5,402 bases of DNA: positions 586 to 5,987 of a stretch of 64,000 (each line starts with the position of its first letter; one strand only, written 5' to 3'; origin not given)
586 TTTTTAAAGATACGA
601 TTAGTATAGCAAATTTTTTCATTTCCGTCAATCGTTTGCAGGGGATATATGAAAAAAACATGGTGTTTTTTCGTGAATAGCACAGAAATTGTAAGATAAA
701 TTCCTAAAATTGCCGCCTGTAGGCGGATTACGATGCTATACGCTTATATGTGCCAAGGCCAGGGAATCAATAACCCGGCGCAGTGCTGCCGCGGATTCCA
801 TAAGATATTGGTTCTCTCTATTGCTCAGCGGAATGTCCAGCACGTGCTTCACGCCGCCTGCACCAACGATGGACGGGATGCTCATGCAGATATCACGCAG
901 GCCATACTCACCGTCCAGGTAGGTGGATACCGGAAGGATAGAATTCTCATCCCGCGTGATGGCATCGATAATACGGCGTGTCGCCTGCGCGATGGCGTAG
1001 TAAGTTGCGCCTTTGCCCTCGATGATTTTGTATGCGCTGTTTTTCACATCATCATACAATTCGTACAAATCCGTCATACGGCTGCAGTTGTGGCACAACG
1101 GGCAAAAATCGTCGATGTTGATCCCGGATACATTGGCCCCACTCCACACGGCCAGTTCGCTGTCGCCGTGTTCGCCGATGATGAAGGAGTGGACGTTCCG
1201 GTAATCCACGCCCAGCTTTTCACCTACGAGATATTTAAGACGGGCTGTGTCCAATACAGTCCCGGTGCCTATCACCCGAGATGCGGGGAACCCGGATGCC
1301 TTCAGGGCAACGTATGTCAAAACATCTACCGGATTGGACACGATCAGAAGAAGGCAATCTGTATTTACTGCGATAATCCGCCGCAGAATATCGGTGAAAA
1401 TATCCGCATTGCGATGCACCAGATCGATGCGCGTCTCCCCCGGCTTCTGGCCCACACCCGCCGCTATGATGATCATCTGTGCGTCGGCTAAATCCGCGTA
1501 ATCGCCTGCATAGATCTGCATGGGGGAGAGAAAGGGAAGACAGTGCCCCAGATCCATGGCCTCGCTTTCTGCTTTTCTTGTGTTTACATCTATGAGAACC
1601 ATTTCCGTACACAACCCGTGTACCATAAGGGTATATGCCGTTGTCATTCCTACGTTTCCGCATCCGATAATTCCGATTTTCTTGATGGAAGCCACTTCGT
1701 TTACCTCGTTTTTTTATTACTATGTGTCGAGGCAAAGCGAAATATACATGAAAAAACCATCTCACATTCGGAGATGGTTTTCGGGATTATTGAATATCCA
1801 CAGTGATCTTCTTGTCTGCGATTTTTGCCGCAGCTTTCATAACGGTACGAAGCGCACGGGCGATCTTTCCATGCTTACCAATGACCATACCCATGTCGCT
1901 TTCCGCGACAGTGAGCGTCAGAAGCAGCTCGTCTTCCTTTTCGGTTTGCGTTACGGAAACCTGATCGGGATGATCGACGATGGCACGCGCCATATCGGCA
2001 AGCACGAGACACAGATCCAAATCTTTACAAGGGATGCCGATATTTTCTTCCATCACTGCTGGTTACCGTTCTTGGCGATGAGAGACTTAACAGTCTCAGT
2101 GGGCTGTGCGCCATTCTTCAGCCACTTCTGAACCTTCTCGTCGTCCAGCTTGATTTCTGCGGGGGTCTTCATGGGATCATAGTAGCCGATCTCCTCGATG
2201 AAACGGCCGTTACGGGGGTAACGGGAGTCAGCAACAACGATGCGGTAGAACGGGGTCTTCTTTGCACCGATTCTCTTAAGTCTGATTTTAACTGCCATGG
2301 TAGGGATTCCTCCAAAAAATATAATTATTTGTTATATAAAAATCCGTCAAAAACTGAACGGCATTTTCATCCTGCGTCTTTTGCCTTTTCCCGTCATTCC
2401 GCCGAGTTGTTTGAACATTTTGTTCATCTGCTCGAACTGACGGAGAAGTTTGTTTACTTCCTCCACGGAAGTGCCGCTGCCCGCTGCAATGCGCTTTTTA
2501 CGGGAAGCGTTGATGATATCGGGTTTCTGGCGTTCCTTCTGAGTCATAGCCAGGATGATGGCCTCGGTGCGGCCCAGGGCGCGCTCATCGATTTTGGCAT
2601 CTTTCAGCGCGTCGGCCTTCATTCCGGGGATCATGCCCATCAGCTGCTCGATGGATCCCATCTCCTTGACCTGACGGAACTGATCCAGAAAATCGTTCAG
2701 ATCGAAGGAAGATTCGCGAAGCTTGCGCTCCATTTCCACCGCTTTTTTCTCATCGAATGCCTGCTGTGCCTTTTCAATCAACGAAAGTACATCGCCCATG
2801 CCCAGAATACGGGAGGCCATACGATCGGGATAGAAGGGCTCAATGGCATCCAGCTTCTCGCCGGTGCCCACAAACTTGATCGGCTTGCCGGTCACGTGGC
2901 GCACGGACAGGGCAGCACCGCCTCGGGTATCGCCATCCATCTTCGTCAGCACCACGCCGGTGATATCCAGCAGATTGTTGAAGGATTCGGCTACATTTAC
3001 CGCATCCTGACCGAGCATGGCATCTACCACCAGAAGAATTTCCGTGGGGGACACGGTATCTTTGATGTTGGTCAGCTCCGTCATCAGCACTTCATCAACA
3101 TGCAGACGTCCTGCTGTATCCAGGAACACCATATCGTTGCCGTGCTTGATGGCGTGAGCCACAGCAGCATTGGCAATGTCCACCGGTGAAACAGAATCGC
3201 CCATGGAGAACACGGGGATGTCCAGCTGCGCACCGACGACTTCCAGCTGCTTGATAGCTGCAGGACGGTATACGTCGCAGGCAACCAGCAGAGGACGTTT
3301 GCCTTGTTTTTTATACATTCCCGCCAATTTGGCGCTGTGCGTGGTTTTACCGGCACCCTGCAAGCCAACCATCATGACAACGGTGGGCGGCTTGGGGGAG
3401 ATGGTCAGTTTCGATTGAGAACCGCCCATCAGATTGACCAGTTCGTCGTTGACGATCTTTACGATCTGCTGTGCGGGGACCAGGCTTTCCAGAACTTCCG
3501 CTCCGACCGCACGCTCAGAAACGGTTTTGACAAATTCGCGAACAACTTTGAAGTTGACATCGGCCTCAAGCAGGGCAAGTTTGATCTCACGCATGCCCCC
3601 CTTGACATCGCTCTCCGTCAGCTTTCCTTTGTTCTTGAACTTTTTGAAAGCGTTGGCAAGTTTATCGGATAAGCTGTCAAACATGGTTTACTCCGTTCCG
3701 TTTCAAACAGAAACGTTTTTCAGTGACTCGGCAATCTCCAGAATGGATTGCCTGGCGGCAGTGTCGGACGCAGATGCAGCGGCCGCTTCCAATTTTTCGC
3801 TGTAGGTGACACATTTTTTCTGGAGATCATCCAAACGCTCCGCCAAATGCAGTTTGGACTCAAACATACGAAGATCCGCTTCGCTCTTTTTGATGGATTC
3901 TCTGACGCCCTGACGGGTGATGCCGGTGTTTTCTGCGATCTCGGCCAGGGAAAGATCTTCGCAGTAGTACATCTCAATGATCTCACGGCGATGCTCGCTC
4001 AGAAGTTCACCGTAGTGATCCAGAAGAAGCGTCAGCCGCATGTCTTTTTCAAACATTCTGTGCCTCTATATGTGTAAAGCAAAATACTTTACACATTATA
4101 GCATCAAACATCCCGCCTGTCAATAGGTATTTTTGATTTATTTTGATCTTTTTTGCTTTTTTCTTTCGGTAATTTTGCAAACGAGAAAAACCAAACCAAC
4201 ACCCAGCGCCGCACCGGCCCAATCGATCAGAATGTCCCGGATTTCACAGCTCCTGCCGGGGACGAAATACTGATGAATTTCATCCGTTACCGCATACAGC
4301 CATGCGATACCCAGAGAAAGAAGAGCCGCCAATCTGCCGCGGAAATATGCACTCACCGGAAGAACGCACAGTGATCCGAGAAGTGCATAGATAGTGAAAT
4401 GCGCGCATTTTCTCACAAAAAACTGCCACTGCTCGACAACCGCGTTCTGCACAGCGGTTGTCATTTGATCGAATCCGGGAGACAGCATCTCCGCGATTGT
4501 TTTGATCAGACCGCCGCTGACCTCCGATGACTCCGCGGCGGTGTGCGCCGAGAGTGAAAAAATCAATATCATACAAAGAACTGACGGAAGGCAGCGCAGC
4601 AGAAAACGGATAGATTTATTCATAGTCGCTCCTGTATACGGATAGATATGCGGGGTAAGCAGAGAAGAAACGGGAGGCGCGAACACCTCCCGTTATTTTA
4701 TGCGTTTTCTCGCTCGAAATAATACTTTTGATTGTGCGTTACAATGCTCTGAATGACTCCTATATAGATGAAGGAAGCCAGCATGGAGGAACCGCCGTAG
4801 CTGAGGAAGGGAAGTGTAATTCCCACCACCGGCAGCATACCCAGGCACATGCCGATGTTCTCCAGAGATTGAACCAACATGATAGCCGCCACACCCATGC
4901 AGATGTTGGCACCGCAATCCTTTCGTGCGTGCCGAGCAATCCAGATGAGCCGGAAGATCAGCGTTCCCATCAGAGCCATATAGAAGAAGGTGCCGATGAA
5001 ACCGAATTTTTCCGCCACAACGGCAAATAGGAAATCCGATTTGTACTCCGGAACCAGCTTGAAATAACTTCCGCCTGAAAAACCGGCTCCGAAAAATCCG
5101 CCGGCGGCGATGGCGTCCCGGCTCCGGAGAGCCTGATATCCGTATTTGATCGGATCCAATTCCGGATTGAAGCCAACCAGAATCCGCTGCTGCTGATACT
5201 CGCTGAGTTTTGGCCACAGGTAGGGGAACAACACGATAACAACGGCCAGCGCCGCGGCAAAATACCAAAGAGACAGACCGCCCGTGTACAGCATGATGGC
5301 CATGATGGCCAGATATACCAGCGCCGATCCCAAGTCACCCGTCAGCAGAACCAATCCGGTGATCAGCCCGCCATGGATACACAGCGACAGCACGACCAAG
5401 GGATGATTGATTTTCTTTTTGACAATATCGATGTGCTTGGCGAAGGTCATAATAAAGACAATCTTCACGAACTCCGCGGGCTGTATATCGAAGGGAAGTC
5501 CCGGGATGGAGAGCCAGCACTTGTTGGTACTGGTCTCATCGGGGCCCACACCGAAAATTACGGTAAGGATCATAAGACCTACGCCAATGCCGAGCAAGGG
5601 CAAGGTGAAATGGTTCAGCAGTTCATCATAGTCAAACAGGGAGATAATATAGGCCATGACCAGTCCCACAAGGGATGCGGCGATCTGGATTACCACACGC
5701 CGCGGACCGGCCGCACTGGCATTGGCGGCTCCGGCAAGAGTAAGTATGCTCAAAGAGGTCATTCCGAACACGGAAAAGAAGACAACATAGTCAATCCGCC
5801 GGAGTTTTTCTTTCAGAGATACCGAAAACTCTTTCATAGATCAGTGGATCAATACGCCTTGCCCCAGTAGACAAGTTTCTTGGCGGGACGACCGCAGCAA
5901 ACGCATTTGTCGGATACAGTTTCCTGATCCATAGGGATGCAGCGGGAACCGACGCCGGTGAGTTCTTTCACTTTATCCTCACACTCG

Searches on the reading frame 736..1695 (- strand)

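Call 75: search_protein_families(library=pfam, proteins=[window:736-1695:-], max_evalue=0.00001)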
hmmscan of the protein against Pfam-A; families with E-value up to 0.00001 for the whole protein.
window:736-1695:- (319 aa): 2 families
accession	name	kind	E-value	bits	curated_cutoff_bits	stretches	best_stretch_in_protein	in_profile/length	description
PF00056.29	Ldh_1_N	-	3.7e-43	147.4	27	1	6-143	2-141/141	lactate/malate dehydrogenase, NAD binding domain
PF02866.23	Ldh_1_C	-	2.4e-41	142.1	22.6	1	146-311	1-169/174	lactate/malate dehydrogenase, alpha/beta C-terminal domain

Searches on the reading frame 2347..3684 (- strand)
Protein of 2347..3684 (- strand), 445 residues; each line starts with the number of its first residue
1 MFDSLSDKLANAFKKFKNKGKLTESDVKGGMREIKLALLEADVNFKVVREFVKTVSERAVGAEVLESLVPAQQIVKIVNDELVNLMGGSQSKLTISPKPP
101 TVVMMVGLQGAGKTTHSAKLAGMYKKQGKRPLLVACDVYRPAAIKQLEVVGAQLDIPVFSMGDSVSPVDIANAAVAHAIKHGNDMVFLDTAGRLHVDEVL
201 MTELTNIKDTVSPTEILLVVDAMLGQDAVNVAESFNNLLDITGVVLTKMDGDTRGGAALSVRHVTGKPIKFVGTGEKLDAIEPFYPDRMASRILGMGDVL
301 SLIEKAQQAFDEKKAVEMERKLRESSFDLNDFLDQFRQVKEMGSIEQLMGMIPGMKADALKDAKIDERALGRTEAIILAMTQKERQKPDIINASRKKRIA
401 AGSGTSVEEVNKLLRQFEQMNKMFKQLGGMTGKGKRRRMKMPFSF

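Call 75: search_protein_families(library=pfam, proteins=[window:2347-3684:-], max_evalue=0.00001)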
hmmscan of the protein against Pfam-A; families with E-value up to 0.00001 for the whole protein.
window:2347-3684:- (445 aa): 4 families
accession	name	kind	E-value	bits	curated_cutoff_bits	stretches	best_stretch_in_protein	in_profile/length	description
PF00448.28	SRP54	-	1.4e-75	253.7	22.7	1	100-295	1-196/196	SRP54-type protein, GTPase domain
PF02978.25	SRP_SPB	-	3.1e-36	124.1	27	1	326-424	1-91/91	Signal peptide binding domain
PF02881.24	SRP54_N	-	1.5e-20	73.6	22.4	1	5-82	1-75/75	SRP54-type protein, helical bundle domain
PF01656.29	CbiA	-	3.8e-07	30.6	25.4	1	110-254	9-88/125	CobQ/CobB/MinD/ParA nucleotide binding domain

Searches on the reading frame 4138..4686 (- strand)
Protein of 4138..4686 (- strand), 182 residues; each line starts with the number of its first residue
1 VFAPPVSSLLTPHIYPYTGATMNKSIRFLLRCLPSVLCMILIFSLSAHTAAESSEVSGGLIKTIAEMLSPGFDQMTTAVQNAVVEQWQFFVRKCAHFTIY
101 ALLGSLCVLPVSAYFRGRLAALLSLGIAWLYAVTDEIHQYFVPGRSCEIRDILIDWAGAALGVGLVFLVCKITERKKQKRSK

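Call 78: search_protein_families(library=pfam, proteins=[window:4138-4686:-], max_evalue=0.001)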
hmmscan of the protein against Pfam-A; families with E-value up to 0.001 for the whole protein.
window:4138-4686:- (182 aa): 1 family
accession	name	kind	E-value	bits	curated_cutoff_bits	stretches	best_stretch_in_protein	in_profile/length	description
PF04892.17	VanZ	-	5.4e-21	76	30.1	1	35-169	5-125/126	VanZ like family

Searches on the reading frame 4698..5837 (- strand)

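Call 75: search_protein_families(library=pfam, proteins=[window:4698-5837:-], max_evalue=0.00001)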
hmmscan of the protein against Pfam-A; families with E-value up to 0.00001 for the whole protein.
window:4698-5837:- (379 aa): 1 family
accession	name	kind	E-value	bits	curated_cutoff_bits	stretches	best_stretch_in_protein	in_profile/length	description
PF01098.24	FTSW_RODA_SPOVE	-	1.8e-71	241.5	26.4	1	19-370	12-355/356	Cell cycle protein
